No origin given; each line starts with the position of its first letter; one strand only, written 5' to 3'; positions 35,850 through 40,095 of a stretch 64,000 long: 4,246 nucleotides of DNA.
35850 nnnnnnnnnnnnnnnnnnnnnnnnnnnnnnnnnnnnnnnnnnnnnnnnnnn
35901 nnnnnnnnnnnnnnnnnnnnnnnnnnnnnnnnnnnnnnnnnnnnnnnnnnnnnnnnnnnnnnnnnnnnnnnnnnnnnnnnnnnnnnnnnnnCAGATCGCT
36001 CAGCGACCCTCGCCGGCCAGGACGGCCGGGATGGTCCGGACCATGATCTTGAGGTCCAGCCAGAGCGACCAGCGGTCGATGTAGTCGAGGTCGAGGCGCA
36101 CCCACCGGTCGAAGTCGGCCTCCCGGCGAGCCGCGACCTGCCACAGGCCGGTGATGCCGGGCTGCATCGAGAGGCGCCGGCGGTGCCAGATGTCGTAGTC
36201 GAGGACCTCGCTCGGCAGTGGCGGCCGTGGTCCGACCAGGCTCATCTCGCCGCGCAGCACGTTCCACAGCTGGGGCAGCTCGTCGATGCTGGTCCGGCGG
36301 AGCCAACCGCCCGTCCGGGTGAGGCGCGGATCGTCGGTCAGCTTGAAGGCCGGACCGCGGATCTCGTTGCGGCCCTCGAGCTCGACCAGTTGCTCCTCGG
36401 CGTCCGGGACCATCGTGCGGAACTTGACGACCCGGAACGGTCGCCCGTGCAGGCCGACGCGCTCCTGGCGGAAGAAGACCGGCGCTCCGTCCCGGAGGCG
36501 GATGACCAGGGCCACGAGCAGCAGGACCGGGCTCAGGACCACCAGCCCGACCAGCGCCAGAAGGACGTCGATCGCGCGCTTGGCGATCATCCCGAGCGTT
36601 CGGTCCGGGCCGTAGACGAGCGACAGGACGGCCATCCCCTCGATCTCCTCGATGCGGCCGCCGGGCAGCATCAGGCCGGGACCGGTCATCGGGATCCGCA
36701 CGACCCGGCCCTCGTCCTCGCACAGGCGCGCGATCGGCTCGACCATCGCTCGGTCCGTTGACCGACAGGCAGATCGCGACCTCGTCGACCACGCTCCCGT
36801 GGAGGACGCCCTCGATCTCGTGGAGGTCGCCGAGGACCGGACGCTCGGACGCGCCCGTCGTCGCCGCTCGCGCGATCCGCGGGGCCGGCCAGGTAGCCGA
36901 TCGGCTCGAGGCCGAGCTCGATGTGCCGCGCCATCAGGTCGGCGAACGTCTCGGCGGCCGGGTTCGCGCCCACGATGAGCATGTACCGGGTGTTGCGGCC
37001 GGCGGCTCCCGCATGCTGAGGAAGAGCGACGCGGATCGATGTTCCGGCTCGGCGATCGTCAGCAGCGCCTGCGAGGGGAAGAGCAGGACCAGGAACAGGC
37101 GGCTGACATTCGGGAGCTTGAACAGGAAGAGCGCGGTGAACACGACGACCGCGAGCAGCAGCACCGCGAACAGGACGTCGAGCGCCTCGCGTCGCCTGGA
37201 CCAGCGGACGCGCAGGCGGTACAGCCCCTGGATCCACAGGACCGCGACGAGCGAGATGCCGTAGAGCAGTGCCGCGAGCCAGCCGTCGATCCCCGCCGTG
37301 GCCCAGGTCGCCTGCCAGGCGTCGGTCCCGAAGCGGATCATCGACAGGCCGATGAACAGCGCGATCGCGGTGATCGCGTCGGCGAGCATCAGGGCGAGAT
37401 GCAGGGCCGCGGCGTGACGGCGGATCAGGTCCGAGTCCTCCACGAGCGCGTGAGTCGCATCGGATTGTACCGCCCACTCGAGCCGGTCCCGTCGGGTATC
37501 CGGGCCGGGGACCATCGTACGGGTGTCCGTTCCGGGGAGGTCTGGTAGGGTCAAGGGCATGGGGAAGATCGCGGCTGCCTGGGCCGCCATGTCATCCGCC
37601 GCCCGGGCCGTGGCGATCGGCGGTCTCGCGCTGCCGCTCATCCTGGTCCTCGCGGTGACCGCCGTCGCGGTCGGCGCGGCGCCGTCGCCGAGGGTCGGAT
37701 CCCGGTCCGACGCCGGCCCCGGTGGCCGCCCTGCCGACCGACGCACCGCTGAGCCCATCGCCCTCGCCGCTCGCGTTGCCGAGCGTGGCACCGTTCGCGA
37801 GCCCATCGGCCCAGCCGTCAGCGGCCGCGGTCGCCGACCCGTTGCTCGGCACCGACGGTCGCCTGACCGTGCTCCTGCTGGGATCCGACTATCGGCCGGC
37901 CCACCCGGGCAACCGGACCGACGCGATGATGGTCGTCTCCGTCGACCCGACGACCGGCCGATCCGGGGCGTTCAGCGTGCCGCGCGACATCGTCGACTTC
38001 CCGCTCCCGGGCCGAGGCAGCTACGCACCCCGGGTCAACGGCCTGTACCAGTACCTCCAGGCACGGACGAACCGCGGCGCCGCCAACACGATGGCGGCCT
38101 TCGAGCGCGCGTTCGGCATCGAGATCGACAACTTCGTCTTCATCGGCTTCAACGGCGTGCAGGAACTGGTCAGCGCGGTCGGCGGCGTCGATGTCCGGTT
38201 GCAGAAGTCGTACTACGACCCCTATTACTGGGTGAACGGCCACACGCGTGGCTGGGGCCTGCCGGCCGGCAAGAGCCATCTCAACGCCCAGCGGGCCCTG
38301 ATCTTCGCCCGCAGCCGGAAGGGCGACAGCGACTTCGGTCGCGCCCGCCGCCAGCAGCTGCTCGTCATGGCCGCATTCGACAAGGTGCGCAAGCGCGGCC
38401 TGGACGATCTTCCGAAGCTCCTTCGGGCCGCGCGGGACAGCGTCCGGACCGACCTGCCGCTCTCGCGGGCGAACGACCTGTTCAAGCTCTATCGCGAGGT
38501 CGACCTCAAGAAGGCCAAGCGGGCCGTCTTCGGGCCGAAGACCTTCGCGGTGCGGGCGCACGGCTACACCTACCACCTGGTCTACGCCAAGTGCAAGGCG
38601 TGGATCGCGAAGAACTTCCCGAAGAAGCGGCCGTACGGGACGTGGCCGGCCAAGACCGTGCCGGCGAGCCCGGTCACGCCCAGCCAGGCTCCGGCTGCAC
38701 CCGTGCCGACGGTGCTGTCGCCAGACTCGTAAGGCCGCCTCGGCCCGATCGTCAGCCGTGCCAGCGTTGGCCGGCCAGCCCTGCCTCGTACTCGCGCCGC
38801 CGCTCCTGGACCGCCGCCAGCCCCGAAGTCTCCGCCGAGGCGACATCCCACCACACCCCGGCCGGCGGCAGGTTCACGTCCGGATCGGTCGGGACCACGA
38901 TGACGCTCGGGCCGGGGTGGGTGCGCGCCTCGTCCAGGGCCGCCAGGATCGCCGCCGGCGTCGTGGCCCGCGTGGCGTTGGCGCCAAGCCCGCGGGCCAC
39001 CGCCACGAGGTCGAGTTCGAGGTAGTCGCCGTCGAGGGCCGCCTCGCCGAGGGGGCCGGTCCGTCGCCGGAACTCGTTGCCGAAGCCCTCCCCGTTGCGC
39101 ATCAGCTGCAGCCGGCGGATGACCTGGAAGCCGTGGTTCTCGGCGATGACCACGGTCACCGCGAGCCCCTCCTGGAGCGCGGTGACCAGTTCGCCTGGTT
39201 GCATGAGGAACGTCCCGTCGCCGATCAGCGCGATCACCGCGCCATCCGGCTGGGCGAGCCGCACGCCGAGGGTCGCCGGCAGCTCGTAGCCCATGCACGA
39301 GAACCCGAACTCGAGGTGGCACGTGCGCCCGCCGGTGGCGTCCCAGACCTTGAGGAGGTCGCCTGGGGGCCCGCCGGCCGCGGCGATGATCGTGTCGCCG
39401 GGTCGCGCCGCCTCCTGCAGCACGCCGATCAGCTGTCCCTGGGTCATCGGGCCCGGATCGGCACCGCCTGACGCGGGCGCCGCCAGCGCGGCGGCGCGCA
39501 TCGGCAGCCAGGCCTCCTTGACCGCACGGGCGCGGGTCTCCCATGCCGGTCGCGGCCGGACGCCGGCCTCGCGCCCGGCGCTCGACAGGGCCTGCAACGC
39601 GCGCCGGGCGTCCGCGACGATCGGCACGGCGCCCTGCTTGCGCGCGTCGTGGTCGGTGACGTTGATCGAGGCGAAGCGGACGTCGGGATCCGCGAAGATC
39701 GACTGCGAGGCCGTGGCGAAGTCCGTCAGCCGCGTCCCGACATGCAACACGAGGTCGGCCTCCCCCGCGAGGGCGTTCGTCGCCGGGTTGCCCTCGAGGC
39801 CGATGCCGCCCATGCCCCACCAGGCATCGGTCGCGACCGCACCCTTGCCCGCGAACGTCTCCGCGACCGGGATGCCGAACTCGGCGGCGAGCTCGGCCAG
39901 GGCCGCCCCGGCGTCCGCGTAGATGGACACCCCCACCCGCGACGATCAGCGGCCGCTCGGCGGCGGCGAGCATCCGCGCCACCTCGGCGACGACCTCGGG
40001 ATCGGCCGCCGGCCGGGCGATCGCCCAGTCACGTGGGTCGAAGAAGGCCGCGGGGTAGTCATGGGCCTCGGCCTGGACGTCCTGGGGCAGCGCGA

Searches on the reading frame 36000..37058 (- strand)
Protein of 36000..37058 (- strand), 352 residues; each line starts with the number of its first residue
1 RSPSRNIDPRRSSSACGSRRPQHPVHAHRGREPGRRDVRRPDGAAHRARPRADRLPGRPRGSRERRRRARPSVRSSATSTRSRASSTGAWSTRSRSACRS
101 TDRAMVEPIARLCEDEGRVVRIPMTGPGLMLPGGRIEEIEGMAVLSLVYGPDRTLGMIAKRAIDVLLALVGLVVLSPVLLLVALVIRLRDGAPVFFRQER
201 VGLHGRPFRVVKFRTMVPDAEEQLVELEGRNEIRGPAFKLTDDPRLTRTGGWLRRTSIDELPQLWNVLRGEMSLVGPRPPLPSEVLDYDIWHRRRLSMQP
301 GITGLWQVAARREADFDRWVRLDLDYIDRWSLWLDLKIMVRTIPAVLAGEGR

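Call 19: search_protein_families(library=pfam, proteins=[window:36000-37058:-], max_evalue=0.001)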
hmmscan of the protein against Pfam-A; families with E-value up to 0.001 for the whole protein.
window:36000-37058:- (352 aa): 1 family
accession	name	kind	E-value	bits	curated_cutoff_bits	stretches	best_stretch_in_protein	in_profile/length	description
PF02397.22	Bac_transf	-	2.1e-71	239.6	27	1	160-347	1-178/179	Bacterial sugar transferase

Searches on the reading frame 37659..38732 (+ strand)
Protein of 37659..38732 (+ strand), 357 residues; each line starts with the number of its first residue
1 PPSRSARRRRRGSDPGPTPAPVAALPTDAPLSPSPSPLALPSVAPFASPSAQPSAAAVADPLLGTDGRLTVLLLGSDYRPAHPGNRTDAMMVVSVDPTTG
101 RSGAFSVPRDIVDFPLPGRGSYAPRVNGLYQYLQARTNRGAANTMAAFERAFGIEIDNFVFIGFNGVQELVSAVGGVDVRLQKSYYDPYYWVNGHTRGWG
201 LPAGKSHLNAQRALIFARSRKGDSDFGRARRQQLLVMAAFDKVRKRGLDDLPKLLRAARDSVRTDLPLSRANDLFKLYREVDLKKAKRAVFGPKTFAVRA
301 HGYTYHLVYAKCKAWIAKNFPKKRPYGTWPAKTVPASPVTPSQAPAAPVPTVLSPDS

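Call 18: search_protein_families(library=pfam, proteins=[window:37659-38732:+], max_evalue=0.001)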
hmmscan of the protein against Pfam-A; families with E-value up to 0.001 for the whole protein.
window:37659-38732:+ (357 aa): 1 family
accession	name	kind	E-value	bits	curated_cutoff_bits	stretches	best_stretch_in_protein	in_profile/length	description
PF03816.19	LytR_cpsA_psr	-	2.8e-29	102.7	24.6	1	86-244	1-149/150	LytR_cpsA_psr family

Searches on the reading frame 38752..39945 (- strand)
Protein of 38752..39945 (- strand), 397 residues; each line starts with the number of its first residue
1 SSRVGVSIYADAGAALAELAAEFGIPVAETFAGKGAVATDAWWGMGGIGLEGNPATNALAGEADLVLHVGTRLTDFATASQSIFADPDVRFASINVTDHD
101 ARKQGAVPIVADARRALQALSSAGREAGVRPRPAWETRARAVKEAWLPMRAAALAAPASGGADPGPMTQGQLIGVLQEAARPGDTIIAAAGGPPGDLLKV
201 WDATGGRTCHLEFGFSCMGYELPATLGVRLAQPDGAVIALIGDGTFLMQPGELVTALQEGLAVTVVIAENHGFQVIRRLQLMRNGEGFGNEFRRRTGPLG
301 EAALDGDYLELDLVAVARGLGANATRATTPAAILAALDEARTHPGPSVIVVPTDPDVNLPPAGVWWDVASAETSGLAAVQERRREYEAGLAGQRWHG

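Call 18: search_protein_families(library=pfam, proteins=[window:38752-39945:-], max_evalue=0.001)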
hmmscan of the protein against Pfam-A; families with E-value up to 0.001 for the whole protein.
window:38752-39945:- (397 aa): 2 families
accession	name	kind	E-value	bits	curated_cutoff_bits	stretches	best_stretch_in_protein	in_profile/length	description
PF02775.26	TPP_enzyme_C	-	1.9e-29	102.9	21.9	1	198-351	10-151/151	Thiamine pyrophosphate enzyme, C-terminal TPP binding domain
PF00205.28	TPP_enzyme_M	-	3.5e-23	82.3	30.4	1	8-120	23-137/137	Thiamine pyrophosphate enzyme, central domain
